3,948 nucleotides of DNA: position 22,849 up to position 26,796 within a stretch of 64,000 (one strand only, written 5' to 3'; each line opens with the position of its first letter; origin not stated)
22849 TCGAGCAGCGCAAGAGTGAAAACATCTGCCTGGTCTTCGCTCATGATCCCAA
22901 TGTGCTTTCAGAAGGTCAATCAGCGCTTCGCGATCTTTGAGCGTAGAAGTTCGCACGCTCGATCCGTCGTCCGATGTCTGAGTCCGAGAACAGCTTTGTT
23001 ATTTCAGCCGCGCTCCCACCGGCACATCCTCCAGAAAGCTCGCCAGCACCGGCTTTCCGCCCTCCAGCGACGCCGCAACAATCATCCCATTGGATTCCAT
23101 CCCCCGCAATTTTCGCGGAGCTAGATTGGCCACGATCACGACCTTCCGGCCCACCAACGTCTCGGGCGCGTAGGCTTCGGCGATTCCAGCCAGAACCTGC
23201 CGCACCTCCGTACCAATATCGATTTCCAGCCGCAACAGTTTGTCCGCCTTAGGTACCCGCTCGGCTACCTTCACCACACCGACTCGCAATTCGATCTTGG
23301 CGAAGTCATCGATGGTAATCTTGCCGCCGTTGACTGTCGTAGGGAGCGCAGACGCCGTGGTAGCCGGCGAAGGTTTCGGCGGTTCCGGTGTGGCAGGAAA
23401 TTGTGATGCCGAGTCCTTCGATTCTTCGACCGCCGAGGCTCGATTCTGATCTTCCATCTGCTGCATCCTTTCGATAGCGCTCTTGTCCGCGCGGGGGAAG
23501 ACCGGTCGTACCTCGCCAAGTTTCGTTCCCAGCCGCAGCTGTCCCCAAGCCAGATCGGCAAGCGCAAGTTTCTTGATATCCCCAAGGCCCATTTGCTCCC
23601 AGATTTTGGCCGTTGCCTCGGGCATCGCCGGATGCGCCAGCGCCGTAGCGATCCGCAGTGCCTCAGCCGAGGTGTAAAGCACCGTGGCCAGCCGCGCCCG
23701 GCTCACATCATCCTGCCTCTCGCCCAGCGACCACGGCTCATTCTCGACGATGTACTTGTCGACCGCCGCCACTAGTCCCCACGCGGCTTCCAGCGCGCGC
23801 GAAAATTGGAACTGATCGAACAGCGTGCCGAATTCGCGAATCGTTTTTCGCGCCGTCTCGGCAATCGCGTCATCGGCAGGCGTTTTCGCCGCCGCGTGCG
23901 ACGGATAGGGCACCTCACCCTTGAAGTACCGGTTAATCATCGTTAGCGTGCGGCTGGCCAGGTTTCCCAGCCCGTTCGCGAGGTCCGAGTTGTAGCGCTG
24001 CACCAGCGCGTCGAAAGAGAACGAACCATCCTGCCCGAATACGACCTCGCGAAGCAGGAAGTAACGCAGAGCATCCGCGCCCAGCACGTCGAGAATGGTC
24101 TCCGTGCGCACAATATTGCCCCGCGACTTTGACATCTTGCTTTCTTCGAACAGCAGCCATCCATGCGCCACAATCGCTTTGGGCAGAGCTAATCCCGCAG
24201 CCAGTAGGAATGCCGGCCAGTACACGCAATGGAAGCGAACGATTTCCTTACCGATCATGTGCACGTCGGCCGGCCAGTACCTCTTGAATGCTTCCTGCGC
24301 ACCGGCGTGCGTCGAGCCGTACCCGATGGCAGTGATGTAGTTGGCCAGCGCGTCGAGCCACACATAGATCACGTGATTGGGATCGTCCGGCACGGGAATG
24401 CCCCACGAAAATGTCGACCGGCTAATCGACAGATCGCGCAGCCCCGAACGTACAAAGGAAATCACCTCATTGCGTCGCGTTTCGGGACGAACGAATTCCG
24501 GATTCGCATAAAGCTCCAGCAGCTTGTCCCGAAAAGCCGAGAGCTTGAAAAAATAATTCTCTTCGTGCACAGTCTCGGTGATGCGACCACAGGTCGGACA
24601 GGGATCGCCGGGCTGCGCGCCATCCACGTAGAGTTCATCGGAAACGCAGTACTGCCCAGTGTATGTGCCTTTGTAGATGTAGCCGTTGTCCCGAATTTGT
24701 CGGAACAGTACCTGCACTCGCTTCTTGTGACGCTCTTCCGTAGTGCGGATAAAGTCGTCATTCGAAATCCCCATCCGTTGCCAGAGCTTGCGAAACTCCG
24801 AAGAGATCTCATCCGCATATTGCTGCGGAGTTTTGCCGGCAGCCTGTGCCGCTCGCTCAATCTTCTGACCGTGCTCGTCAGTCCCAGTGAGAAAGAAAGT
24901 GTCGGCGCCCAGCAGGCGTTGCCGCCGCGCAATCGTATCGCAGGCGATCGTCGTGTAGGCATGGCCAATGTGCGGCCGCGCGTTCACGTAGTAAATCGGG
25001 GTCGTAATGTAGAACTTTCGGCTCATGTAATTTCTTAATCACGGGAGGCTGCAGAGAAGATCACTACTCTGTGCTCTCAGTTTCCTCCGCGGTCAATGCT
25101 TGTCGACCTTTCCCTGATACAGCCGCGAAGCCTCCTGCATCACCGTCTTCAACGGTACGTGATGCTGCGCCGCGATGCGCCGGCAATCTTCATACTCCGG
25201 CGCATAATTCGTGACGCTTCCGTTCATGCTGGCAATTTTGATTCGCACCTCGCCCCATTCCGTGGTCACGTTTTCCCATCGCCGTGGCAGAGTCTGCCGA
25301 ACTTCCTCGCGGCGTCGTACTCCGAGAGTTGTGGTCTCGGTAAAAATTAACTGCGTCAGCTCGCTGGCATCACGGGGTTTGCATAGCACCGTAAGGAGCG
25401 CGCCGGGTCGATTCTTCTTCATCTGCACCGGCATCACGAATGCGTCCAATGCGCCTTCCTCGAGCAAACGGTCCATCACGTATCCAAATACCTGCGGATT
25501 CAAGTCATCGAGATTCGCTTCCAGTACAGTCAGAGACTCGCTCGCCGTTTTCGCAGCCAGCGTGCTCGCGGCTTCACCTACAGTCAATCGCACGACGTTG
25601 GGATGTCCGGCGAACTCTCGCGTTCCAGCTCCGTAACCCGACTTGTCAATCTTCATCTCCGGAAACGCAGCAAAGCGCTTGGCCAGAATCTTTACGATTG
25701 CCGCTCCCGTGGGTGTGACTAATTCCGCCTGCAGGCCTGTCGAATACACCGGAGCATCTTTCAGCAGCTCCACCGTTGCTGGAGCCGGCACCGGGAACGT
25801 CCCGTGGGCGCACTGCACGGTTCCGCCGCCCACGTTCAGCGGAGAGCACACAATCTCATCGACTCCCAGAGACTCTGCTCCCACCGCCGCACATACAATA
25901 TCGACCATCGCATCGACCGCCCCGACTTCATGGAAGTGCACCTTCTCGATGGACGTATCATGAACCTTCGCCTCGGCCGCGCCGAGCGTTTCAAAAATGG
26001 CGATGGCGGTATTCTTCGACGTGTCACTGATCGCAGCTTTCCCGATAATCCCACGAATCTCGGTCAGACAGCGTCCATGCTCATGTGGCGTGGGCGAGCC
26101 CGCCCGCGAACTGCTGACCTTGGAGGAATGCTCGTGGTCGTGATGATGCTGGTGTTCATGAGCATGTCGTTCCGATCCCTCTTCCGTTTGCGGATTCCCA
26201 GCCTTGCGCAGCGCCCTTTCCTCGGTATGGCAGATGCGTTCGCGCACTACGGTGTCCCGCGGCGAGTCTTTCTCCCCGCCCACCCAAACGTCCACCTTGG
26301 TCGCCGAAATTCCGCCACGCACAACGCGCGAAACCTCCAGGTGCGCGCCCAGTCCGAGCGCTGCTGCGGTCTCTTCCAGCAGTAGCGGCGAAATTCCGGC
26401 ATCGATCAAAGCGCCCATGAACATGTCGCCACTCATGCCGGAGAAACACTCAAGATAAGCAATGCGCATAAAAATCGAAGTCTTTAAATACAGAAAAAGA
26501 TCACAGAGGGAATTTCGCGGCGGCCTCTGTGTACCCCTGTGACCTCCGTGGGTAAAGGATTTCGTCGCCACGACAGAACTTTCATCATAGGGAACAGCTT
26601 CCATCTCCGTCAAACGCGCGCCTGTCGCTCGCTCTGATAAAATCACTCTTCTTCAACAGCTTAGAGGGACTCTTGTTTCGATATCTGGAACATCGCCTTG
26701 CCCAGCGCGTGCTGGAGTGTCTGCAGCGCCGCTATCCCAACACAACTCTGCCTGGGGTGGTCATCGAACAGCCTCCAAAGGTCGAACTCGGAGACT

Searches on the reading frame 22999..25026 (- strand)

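Call 79: search_protein_families(library=pfam, proteins=[window:22999-25026:-], max_evalue=0.00001)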
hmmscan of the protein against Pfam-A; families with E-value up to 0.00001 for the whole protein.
window:22999-25026:- (675 aa): 6 families
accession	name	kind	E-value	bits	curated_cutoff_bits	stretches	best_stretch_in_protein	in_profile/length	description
PF09334.17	tRNA-synt_1g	-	1e-116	390.4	20.1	2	143-361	169-391/391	tRNA synthetases class I (M)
PF00133.28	tRNA-synt_1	-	1.2e-27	97.2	22.7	2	3-213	23-244/414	tRNA synthetases class I (I, L, M and V)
PF01588.26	tRNA_bind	-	1.3e-27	96.1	27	1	580-672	1-95/96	Putative tRNA binding domain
PF01406.26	tRNA-synt_1e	-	5.4e-13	49.4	27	1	14-121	19-125/301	tRNA synthetases class I (C) catalytic domain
PF08264.19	Anticodon_1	-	2e-06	28.2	25.1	1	388-480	4-94/148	Anticodon-binding domain of tRNA ligase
PF19303.5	Anticodon_3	-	2.5e-06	27.9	23.5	1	379-510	5-132/152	Anticodon binding domain of methionyl tRNA ligase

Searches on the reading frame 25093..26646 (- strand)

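Call 79: search_protein_families(library=pfam, proteins=[window:25093-26646:-], max_evalue=0.00001)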
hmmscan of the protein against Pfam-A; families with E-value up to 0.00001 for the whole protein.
window:25093-26646:- (517 aa): 1 family
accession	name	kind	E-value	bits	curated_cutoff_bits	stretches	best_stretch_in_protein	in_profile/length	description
PF01969.22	Ni_insertion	-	9.5e-146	486.2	22.1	1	63-503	1-375/375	Nickel insertion protein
